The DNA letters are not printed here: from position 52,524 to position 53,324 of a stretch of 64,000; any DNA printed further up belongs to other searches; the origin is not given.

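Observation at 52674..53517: Bactofilin fused to an excisionase-type HTH domain, followed by a membrane-anchored paralog of the same HTH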

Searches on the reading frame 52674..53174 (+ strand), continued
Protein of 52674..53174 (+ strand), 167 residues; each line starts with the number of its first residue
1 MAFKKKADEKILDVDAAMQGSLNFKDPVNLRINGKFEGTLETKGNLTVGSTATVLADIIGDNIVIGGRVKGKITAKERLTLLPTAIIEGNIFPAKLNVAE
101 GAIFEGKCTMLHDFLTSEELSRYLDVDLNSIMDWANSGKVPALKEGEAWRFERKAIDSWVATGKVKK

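Call 26: fold_search(model_id=the predicted structure, library=pdb)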
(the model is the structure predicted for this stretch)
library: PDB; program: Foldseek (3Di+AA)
matches with E <= 10: 632; with E <= 0.001: 0
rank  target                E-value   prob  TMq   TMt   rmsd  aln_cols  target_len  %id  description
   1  2n3d_MODEL_1_A        1.1e-02  1.00  0.53  0.82   2.1       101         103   29  Atomic structure of the cytoskeletal bactofilin BacA revealed by solid-state NMR (released 2015-12-16)
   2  6ama_B                7.4e-02  1.00  0.28  0.78   1.1        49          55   24  Structure of S. coelicolor/S. venezuelae BldC-smeA-ssfA complex to 3.09 Angstrom (released 2018-03-28)
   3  6rib_A                7.4e-02  1.00  0.48  0.78   4.8       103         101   26  Cryo-EM reconstruction of Thermus thermophilus bactofilin double helical filaments (released 2019-07-17)
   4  6ria_1                7.8e-02  1.00  0.41  0.75   4.3        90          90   27  Bactofilin from Thermus thermophilus, F105R mutant crystal structure (released 2019-07-17)
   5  6ama_H                8.7e-02  1.00  0.27  0.72   1.9        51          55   27  Structure of S. coelicolor/S. venezuelae BldC-smeA-ssfA complex to 3.09 Angstrom (released 2018-03-28)
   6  8dgl_B                9.2e-02  1.00  0.28  0.62   1.7        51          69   20  Crystal Structure of the RdfS Excisionase (released 2022-10-05)
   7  5i44_B                1.2e-01  1.00  0.24  0.53   3.9        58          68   12  Structure of RacA-DNA complex; P21 form (released 2016-05-04)
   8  5i44_A                1.4e-01  1.00  0.27  0.61   2.5        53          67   13  Structure of RacA-DNA complex; P21 form (released 2016-05-04)
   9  6ama_P                1.7e-01  1.00  0.28  0.78   1.1        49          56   24  Structure of S. coelicolor/S. venezuelae BldC-smeA-ssfA complex to 3.09 Angstrom (released 2018-03-28)
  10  6ama_A                1.9e-01  1.00  0.28  0.80   1.1        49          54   24  Structure of S. coelicolor/S. venezuelae BldC-smeA-ssfA complex to 3.09 Angstrom (released 2018-03-28)
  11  8dgl_A                2.2e-01  1.00  0.28  0.65   1.5        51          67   18  Crystal Structure of the RdfS Excisionase (released 2022-10-05)
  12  6amk_B                2.4e-01  1.00  0.27  0.81   1.4        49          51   22  Structure of Streptomyces venezuelae BldC-whiI opt complex (released 2018-03-28)
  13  6hn7_B                2.4e-01  1.00  0.27  0.58   1.9        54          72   18  Hijacking the Hijackers: Escherichia coli Pathogenicity Islands Redirect Helper Phage Packaging for Their Own Benefit. (released 2019-07-31)
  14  5i44_G                2.4e-01  0.99  0.24  0.53   3.8        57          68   12  Structure of RacA-DNA complex; P21 form (released 2016-05-04)
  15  6ama_Y                2.5e-01  1.00  0.27  0.74   1.5        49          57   24  Structure of S. coelicolor/S. venezuelae BldC-smeA-ssfA complex to 3.09 Angstrom (released 2018-03-28)
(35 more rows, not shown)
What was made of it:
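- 52704..52997 (+): Bactofilin beta-helix domain (residues 11-108), including F104 at the polymerisation interface. Foldseek matches BacA 2n3d (TM-target 0.82) and ThBac 6rib (call 26).
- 53013..53159 (+): HTH_17/excisionase-fold winged helix (residues 114-162), with an acidic version of the canonical DNA face. Foldseek matches BldC 6ama (rmsd 1.1 A), RdfS and RacA (call 26).
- On Bactofilin (PF04519 / DUF583): Foldseek matches 2n3d and 6rib (call 26).
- The same fold is used for protein binding in CbpM and Rpp, both among the Foldseek hits (call 26).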

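Call 27: find_encoding_contigs(protein=P0391, flank=4000, max_places=2)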
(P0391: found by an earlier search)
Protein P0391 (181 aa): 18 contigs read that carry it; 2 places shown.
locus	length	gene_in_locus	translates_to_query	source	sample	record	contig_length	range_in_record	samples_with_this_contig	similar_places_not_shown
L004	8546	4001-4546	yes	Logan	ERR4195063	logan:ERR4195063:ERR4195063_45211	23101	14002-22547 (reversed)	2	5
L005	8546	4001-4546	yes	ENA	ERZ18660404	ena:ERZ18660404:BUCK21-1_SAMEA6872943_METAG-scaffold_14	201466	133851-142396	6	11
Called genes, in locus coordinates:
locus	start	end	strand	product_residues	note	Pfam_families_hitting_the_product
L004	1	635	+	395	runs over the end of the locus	?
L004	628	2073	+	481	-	PF00595:PDZ (faint), PF13180:PDZ_2 (weak), PF17820:PDZ_6, PF03572:Peptidase_S41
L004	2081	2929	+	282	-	PF04748:Polysacc_deac_2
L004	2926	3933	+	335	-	PF00814:TsaD, PF22521:HypF_C_2 (weak)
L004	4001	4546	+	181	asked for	PF04519:Bactofilin, PF12728:HTH_17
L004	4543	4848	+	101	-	PF12728:HTH_17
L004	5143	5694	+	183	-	PF00565:SNase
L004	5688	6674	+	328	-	PF01171:ATP_bind_3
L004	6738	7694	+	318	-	PF00535:Glycos_transf_2, PF13641:Glyco_tranf_2_3 (weak)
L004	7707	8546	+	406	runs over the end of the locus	-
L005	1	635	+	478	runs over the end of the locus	PF02934:GatB_N, PF02637:GatB_Yqey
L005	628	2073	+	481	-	PF00595:PDZ (faint), PF13180:PDZ_2 (weak), PF17820:PDZ_6, PF03572:Peptidase_S41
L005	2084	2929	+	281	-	PF04748:Polysacc_deac_2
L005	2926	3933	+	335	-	PF00814:TsaD, PF22521:HypF_C_2 (weak)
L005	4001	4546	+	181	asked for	PF04519:Bactofilin, PF12728:HTH_17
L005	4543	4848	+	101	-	PF12728:HTH_17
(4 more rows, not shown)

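Call 28: find_encoding_contigs(protein=P0395, flank=4000, max_places=2)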
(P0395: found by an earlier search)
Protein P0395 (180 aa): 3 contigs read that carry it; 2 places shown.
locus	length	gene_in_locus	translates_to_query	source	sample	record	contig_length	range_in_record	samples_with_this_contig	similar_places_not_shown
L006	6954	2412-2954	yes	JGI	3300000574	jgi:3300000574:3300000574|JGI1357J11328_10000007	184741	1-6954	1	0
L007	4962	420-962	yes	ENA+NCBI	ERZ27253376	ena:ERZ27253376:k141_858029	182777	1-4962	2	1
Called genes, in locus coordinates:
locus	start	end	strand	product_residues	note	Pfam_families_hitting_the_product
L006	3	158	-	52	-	?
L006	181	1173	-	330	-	PF14623:Vint, PF07591:PT-HINT, PF14890:Intein_splicing (faint)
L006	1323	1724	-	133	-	PF07591:PT-HINT, PF14890:Intein_splicing (faint)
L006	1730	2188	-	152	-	-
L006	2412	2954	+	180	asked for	PF04519:Bactofilin, PF12728:HTH_17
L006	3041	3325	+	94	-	PF12728:HTH_17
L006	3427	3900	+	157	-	PF03449:GreA_GreB_N, PF01272:GreA_GreB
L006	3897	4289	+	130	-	PF01648:ACPS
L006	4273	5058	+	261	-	PF04794:YdjC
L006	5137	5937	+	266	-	PF01975:SurE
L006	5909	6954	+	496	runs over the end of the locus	PF00171:Aldedh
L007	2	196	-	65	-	?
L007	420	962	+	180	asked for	PF04519:Bactofilin, PF12728:HTH_17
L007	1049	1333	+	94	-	PF12728:HTH_17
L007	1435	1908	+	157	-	PF03449:GreA_GreB_N, PF01272:GreA_GreB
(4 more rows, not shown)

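Call 36: find_related_loci(query=A3, collection=genome_contigs, flank=4000)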
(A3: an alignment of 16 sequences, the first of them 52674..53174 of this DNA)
Query A3 (167 aa) in genome_contigs; peptide patterns used: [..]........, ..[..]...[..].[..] (x = any residue, [..] = any of these).
599 stretches matched a pattern (row limit reached: there are more); 483 encode a relative of the query (tblastn E <= 1e-3); the best 80 are kept; 80 distinct loci.
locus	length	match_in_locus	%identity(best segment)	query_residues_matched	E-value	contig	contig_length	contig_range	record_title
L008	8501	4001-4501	99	1-167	6e-108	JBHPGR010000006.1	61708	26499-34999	Candidatus Omnitrophota bacterium isolate SAG AM-311-N03 NODE_6_length_61708_cov_31.265291, whole genome shotgun sequenc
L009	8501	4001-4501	80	1-167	9e-93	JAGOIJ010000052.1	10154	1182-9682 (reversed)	MAG: Candidatus Omnitrophota bacterium isolate Go_SlDig_bin_191 Go_SlDig_20328_length_10154_cov_4.179316, whole genome s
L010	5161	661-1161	80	1-167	1e-92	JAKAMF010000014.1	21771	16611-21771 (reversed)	MAG: bacterium isolate WY5.bin157 NODE_3729_length_21771_cov_1.294724, whole genome shotgun sequence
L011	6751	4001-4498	78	1-166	6e-92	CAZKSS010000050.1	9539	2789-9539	MAG TPA_asm: uncultured Planctomycetales bacterium isolate SRP098346_co1_421 genome assembly, contig: NODE_9376_length_9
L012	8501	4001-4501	81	1-167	7e-92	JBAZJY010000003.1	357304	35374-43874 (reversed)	MAG: Candidatus Omnitrophota bacterium isolate SO_2017_LW4_130 scaffold_79_c1_LW137-91_2017, whole genome shotgun sequen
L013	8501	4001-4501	81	1-167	1e-91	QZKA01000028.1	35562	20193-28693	MAG: Candidatus Omnitrophota bacterium isolate SURF_25 Ga0104751_1001774, whole genome shotgun sequence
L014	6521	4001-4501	80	1-167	8e-92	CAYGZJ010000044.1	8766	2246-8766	MAG TPA_asm: uncultured Planctomycetales bacterium isolate ERP119294_co1_460 genome assembly, contig: NODE_11388_length_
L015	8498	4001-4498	80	1-166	2e-91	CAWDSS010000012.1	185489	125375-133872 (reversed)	MAG: Candidatus Omnitrophota bacterium isolate MFD03726.bin.2.139 genome assembly, contig: contig_60450, whole genome sh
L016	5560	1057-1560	80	1-167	3e-91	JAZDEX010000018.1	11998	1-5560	MAG: Candidatus Omnitrophota bacterium isolate MEGAHIT-group-0.17 k141_18472829, whole genome shotgun sequence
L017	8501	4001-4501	80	1-167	4e-91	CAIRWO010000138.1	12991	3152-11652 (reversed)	MAG: Candidatus Omnitrophica bacterium isolate A4_bin-512 genome assembly, contig: bin-512:138/218, whole genome shotgun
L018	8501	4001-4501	78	1-167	5e-91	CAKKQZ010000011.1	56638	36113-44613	Omnitrophica bacterium GWA2_41_15 isolate Hainich-H51-bin231-1 genome assembly, contig: H51-bin231_1_Hain_H51_02um_R1_14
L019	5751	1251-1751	78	1-167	5e-91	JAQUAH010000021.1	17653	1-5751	MAG: Candidatus Omnitrophota bacterium isolate STC_8 NODE_6829_length_17653_cov_2.769828_Sandtown_C, whole genome shotgu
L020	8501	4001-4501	78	1-167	4e-91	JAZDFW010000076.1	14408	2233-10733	MAG: Candidatus Omnitrophota bacterium isolate MEGAHIT-group-0.225 k141_15362127, whole genome shotgun sequence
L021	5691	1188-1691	80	1-167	6e-91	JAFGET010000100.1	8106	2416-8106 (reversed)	MAG: Candidatus Omnitrophota bacterium isolate Zod_Metabat.1253 k87_7295905, whole genome shotgun sequence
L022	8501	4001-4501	78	1-167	3e-90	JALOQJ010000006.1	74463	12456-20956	MAG: Candidatus Omnitrophota bacterium isolate Prado152 scaffold_913, whole genome shotgun sequence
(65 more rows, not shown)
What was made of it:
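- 52674..53177 (+): ORF1: bactofilin-HTH_17 fusion protein, 167 aa. At least 483 species genomes encode it (call 36).
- At least 483 species genomes, of which 62 of the best 80 are labelled Omnitrophota/Omnitrophica (call 36).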

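Call 52: find_encoding_contigs(protein=P0243, flank=4000, max_places=1)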
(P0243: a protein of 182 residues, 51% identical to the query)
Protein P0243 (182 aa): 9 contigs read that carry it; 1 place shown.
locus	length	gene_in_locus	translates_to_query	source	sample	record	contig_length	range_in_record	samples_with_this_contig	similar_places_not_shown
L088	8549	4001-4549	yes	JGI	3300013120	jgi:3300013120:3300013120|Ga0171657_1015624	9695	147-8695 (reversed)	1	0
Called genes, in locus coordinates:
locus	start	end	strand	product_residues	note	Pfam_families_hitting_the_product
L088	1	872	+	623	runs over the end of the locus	?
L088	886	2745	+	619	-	PF13584:BatD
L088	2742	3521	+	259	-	PF07719:TPR_2 (faint), PF00515:TPR_1 (weak)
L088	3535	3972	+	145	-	PF02308:MgtC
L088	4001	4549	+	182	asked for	PF04519:Bactofilin, PF12728:HTH_17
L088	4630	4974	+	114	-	PF12728:HTH_17 (weak)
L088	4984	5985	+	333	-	PF13180:PDZ_2 (faint), PF17820:PDZ_6 (weak), PF00595:PDZ (weak)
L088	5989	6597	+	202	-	-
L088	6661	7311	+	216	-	PF07719:TPR_2 (faint)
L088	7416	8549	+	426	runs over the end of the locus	?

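Call 53: find_encoding_contigs(protein=P0270, flank=4000, max_places=1)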
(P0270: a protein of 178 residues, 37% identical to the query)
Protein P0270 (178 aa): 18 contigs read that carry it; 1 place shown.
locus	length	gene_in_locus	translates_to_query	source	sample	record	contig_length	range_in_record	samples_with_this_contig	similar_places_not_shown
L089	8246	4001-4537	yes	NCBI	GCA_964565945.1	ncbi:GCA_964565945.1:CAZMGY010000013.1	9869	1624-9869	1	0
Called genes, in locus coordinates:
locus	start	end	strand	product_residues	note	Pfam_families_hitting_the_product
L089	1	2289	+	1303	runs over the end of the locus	?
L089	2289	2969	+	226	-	PF05036:SPOR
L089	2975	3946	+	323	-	PF07719:TPR_2 (weak), PF00515:TPR_1 (weak), PF00595:PDZ (weak), PF13180:PDZ_2 (faint), PF17820:PDZ_6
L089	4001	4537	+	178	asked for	PF04519:Bactofilin, PF12728:HTH_17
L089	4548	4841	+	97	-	PF12728:HTH_17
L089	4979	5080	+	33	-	-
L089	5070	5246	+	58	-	-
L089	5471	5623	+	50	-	-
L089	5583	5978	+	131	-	-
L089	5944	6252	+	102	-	-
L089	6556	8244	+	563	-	?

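Call 54: find_encoding_contigs(protein=P0410, flank=4000, max_places=1)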
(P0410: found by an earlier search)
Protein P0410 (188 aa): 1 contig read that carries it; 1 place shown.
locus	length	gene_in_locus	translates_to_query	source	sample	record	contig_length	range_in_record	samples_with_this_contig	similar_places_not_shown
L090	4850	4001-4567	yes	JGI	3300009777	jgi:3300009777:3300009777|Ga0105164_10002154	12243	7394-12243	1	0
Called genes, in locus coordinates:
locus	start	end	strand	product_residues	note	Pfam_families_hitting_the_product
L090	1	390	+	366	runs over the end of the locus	PF25216:Volactin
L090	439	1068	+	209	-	-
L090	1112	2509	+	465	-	PF00142:Fer4_NifH (weak), PF01656:CbiA, PF06564:CBP_BcsQ, PF09140:MipZ (faint), PF10609:ParA (faint), PF13614:AAA_31, PF16561:AMPK1_CBM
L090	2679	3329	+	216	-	-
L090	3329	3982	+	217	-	-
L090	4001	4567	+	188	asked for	PF04519:Bactofilin, PF12728:HTH_17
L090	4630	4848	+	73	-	?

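Call 69: search_protein_families(library=padloc, proteins=[window:52674-53174:+], max_evalue=0.01)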
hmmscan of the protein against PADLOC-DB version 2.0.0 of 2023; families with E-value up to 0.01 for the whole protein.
window:52674-53174:+ (167 aa): 1 family
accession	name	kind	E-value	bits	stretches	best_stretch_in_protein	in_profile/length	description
PDLC04133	mad1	-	0.0019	16.5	1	112-162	3-53/60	mads_1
